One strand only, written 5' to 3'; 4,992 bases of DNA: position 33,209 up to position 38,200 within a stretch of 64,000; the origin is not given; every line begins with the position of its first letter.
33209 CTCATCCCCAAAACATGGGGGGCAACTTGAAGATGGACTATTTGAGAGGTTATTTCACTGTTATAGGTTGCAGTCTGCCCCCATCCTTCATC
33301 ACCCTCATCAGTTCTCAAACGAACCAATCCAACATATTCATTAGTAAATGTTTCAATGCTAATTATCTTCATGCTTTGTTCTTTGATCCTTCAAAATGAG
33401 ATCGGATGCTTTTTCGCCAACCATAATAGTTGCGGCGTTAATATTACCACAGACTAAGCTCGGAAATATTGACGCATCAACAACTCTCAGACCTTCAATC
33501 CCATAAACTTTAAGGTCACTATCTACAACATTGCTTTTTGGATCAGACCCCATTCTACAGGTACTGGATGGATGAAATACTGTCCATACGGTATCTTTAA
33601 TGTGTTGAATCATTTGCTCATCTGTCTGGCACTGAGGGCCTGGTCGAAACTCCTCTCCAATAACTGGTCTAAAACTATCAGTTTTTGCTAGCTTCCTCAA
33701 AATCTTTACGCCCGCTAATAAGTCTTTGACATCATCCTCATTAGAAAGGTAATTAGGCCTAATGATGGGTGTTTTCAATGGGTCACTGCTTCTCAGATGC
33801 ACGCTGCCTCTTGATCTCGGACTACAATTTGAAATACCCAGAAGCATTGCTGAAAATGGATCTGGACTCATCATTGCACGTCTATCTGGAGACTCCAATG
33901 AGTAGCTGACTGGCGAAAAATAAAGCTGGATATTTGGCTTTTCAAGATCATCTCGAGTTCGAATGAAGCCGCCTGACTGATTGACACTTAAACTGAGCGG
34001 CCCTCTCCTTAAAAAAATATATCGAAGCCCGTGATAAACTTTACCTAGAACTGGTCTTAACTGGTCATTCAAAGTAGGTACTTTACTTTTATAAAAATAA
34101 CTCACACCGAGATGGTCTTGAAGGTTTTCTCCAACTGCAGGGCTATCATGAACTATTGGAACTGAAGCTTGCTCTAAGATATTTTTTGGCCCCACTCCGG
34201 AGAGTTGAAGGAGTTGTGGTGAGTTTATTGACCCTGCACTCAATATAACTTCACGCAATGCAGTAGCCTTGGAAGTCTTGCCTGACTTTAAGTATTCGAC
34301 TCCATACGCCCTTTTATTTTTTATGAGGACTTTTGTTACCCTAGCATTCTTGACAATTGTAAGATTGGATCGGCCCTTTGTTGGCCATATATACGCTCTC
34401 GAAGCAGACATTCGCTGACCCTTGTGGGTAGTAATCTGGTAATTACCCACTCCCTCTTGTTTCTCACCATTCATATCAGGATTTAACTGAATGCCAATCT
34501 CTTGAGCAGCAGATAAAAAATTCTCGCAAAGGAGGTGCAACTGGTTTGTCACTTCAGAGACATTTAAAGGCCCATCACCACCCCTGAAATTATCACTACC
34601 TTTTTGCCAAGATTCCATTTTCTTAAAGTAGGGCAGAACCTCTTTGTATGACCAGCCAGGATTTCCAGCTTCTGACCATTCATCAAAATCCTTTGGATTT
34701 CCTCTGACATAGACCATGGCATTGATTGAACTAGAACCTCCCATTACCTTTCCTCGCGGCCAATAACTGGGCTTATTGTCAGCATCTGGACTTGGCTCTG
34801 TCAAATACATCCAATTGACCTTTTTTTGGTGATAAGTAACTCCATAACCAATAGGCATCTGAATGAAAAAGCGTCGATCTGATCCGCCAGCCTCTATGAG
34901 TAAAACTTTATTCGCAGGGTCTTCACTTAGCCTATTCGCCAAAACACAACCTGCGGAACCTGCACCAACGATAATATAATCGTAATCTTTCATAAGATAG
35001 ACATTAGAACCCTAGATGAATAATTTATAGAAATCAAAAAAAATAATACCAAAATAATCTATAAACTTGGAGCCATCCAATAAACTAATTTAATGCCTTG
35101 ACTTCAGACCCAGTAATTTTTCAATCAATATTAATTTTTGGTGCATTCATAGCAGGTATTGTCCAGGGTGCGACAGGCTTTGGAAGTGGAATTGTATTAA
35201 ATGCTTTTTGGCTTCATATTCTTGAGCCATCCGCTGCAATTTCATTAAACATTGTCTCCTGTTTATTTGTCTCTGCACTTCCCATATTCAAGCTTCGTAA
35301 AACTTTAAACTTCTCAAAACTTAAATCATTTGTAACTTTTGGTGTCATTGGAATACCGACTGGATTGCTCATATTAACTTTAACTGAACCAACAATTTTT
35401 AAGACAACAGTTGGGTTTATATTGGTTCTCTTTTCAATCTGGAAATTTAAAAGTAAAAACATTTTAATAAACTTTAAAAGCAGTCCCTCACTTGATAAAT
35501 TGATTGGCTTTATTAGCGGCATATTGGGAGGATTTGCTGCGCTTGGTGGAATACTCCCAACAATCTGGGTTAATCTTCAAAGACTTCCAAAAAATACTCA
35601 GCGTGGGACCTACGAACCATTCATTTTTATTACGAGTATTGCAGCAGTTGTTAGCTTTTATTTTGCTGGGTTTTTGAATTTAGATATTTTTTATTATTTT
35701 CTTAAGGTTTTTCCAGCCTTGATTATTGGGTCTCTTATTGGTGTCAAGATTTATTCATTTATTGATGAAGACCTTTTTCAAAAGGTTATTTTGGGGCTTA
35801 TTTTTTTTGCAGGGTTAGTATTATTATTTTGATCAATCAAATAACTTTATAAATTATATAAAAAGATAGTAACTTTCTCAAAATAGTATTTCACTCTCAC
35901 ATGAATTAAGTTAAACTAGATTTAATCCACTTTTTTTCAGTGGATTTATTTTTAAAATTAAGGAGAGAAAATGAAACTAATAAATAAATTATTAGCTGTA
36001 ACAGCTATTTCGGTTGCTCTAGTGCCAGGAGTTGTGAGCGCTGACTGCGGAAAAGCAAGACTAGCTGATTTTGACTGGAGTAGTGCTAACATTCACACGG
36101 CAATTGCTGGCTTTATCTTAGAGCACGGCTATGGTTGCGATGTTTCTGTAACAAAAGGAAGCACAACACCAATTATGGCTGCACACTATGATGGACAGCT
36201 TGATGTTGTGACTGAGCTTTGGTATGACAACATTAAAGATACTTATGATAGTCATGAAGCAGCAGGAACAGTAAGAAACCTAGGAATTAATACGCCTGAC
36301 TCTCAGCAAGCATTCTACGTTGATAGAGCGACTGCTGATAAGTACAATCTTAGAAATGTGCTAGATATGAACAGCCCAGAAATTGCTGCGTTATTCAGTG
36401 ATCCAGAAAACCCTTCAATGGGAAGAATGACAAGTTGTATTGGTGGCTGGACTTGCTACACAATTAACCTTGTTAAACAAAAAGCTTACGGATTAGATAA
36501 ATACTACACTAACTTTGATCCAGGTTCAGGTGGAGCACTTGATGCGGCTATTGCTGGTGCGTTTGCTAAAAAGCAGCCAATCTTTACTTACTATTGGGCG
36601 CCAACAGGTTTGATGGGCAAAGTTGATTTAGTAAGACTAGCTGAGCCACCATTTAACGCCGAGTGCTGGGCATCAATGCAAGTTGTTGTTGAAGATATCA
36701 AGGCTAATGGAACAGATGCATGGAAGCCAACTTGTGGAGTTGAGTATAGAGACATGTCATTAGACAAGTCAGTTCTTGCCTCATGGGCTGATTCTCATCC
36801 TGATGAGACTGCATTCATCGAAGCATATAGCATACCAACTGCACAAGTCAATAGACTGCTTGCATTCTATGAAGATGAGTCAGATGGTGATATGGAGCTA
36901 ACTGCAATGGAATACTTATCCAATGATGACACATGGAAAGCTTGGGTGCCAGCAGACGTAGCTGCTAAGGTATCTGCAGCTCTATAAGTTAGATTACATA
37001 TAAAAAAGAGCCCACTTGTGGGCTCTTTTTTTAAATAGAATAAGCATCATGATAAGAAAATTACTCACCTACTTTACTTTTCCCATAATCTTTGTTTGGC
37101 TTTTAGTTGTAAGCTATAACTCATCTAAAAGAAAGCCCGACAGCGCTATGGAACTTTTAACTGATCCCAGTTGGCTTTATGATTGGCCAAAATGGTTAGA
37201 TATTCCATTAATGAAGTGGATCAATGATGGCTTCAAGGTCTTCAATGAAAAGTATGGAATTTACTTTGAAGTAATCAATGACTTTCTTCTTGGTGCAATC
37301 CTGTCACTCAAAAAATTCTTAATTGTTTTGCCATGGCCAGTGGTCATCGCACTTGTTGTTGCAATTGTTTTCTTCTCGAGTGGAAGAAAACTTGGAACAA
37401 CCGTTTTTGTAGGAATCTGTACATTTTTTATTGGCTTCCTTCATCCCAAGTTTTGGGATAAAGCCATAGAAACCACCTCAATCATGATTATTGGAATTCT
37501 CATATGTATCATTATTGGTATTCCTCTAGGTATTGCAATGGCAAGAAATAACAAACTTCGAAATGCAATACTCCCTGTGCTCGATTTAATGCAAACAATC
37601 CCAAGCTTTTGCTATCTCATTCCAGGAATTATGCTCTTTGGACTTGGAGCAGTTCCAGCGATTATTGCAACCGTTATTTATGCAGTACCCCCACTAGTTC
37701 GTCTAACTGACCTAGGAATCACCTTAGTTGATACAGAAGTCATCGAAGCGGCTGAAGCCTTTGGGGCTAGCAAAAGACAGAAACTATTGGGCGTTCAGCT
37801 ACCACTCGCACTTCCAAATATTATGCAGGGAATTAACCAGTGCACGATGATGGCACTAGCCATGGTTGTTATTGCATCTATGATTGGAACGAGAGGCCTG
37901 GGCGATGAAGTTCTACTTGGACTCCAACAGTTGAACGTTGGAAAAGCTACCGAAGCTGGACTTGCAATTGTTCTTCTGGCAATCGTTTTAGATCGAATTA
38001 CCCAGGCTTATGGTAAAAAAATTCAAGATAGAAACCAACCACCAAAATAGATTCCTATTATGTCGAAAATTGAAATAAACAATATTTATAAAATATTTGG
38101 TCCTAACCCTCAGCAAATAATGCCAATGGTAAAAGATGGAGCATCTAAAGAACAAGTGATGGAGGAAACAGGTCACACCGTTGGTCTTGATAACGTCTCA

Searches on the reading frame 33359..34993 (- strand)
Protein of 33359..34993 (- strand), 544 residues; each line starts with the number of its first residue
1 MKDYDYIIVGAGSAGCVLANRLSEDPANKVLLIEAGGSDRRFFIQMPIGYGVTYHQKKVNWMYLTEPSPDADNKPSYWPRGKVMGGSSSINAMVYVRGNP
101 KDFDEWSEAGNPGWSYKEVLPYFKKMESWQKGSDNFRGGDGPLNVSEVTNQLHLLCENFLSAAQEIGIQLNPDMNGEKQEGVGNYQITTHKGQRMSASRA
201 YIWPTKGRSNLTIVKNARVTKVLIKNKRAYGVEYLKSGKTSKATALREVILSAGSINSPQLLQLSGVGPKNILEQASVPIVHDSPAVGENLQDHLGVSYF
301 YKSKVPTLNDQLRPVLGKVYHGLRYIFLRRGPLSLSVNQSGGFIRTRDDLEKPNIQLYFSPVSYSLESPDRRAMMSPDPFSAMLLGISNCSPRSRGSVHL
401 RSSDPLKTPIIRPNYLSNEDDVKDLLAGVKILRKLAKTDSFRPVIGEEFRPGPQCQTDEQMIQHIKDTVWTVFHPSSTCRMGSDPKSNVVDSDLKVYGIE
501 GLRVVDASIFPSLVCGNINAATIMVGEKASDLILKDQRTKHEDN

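Call 8: search_protein_families(library=pfam, proteins=[window:33359-34993:-])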
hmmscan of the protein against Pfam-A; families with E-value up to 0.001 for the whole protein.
window:33359-34993:- (544 aa): 6 families
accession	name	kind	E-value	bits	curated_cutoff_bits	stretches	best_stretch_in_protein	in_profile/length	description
PF00732.25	GMC_oxred_N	-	7.3e-60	202.9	23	1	4-295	1-217/218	GMC oxidoreductase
PF05199.19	GMC_oxred_C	-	2.2e-42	145.4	24.6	1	392-526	1-139/139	GMC oxidoreductase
PF01266.30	DAO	-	3.4e-05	24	27.9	0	5-36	1-31/353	FAD dependent oxidoreductase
PF00890.30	FAD_binding_2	-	8.1e-05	22.4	20.4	0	5-38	1-33/414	FAD binding domain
PF05834.18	Lycopene_cycl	-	0.00023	20.8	23.4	1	5-37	1-34/380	Lycopene cyclase protein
PF07992.20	Pyr_redox_2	-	0.00024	21.1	26.1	0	4-37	1-33/291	Pyridine nucleotide-disulphide oxidoreductase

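Call 17: search_protein_families(library=ncbifam, proteins=[window:33359-34993:-], max_evalue=1e-10)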
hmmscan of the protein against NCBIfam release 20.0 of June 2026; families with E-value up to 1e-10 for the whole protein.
window:33359-34993:- (544 aa): 5 families
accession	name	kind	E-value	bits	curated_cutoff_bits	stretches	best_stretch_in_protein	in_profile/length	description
NF002550.0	PRK02106.1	subfamily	2.6e-189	630.4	605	1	2-541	4-541/563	choline dehydrogenase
TIGR01810.1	betA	equivalog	1.2e-163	545.6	732.1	1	5-535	1-528/532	choline dehydrogenase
TIGR03970.1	mycofact_MftG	equivalog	2.4e-93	313.7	387.45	2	5-319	2-316/487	mycofactocin dehydrogenase MftG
TIGR04542.1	GMC_mycofac_2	equivalog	1e-36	127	400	1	5-268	1-238/425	mycofactocin system GMC family oxidoreductase MftG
NF038210.1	GMC_mycofac_3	equivalog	1.8e-17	63.3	300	0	7-108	2-94/418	mycofactocin system GMC family oxidoreductase MftG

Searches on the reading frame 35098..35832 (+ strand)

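Call 8: search_protein_families(library=pfam, proteins=[window:35098-35832:+])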
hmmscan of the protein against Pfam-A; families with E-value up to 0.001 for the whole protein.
window:35098-35832:+ (244 aa): 1 family
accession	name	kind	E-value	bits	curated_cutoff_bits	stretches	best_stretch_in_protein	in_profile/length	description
PF01925.25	TauE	-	1.8e-31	110.1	32.6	1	12-241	1-236/237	Sulfite exporter TauE/SafE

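Call 17: search_protein_families(library=ncbifam, proteins=[window:35098-35832:+], max_evalue=1e-10)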
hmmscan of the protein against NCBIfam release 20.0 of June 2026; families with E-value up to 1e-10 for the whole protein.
window:35098-35832:+ (244 aa): 0 families

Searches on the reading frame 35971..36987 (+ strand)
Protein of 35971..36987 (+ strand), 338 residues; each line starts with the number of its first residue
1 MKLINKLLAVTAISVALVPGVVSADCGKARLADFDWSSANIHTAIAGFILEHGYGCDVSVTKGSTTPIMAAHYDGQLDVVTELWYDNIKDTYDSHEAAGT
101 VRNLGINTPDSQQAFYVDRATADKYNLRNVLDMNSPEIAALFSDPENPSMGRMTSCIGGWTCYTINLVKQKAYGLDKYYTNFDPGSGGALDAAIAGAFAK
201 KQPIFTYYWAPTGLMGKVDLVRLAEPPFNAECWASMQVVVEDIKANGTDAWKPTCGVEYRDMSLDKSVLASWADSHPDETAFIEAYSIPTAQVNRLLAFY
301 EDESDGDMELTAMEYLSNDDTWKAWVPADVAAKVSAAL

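Call 8: search_protein_families(library=pfam, proteins=[window:35971-36987:+])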
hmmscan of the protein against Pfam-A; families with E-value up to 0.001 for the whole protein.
window:35971-36987:+ (338 aa): 1 family
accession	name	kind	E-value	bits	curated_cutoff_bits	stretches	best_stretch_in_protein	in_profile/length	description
PF04069.17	OpuAC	-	9.4e-42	143.8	21.2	1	30-317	4-256/257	Substrate binding domain of ABC-type glycine betaine transport system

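Call 17: search_protein_families(library=ncbifam, proteins=[window:35971-36987:+], max_evalue=1e-10)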
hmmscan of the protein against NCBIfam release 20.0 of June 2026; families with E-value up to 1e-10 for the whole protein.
window:35971-36987:+ (338 aa): 1 family
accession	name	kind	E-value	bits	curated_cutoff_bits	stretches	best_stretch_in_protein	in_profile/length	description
NF008334.0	PRK11119.1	equivalog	8.7e-21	74.3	215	1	30-332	32-329/331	glycine betaine/L-proline ABC transporter substrate-binding protein ProX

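Call 60: search_solved_structures(query=window:35971-36987:+, max_evalue=0.001, show_alignments=2)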
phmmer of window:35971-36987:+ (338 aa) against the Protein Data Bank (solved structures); distinct sequences matched with E-value up to 0.001: 2.
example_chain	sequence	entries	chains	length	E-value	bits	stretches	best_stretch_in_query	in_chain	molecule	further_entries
7yle_A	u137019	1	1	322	1.4e-32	116.5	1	18-332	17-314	Glycine betaine/proline ABC transporter, periplasmic glycinebetaine/proline-binding protei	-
1r9l_A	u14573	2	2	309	2e-11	47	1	95-326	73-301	Glycine betaine-binding periplasmic protein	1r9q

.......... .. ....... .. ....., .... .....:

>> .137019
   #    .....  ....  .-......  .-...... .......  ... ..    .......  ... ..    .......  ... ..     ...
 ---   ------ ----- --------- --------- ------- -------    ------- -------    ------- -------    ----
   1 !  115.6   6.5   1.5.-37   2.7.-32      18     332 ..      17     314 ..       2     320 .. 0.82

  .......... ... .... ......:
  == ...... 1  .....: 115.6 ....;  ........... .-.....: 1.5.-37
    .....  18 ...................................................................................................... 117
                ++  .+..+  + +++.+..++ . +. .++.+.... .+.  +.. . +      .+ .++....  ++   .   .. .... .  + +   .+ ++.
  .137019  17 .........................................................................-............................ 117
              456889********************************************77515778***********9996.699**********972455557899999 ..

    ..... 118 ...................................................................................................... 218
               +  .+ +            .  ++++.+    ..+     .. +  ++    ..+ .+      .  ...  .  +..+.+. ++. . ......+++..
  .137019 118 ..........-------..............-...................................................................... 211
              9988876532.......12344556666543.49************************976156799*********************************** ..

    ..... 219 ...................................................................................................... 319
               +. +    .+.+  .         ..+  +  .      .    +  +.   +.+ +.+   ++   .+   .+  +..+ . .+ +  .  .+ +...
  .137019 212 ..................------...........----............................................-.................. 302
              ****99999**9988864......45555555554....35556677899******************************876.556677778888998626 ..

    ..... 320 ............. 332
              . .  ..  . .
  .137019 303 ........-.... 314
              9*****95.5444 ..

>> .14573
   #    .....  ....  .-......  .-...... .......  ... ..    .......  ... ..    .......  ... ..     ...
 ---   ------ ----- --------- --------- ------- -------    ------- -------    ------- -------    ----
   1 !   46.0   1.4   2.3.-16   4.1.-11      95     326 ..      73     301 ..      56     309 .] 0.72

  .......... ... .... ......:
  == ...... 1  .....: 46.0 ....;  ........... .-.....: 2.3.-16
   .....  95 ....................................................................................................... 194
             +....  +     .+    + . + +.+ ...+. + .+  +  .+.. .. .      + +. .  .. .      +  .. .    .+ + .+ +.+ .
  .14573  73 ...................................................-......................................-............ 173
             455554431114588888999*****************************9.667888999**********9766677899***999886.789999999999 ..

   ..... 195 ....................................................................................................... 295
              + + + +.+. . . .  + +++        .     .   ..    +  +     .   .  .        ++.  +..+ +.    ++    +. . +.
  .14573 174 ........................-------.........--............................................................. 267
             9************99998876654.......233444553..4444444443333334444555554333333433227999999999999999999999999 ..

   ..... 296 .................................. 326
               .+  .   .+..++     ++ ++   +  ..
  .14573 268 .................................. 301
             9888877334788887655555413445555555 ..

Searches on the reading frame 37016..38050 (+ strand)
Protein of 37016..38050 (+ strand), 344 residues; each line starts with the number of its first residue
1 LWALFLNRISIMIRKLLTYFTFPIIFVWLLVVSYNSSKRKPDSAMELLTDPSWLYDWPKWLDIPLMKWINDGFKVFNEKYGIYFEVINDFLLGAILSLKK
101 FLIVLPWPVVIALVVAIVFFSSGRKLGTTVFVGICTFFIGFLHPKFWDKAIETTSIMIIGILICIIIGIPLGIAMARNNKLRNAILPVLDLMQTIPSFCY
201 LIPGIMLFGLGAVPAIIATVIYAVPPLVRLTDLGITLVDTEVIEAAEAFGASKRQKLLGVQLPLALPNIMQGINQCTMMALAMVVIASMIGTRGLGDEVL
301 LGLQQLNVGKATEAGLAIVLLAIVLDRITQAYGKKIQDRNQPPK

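Call 8: search_protein_families(library=pfam, proteins=[window:37016-38050:+])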
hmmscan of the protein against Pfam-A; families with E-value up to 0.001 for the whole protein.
window:37016-38050:+ (344 aa): 1 family
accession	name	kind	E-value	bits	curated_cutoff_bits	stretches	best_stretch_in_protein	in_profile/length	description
PF00528.27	BPD_transp_1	-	1.8e-27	96.7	26.4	1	168-336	1-182/184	Binding-protein-dependent transport system inner membrane component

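Call 17: search_protein_families(library=ncbifam, proteins=[window:37016-38050:+], max_evalue=1e-10)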
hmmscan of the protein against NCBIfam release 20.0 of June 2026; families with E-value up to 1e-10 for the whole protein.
window:37016-38050:+ (344 aa): 6 families
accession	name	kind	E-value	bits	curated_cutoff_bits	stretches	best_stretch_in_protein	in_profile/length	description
TIGR03416.1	ABC_choXWV_perm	equivalog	6.6e-81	271.7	363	1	63-329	4-267/267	choline ABC transporter permease subunit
NF008196.0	PRK10952.1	equivalog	1.3e-73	247.8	439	1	63-339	63-335/356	glycine betaine/L-proline ABC transporter permease ProW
NF007545.0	PRK10160.1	equivalog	2e-18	66.8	342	1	101-323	33-254/275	taurine ABC transporter permease TauC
TIGR01097.1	PhnE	equivalog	1.4e-14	54.2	216.7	1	143-331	54-246/252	phosphonate ABC transporter, permease protein PhnE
NF040733.1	ABC_perm_U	equivalog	7.1e-14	51.9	295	1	153-334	61-243/251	ABC transporter permease subunit SaoP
TIGR01183.1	ntrB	equivalog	9.1e-12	45.1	209.05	1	156-324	25-191/202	nitrate ABC transporter permease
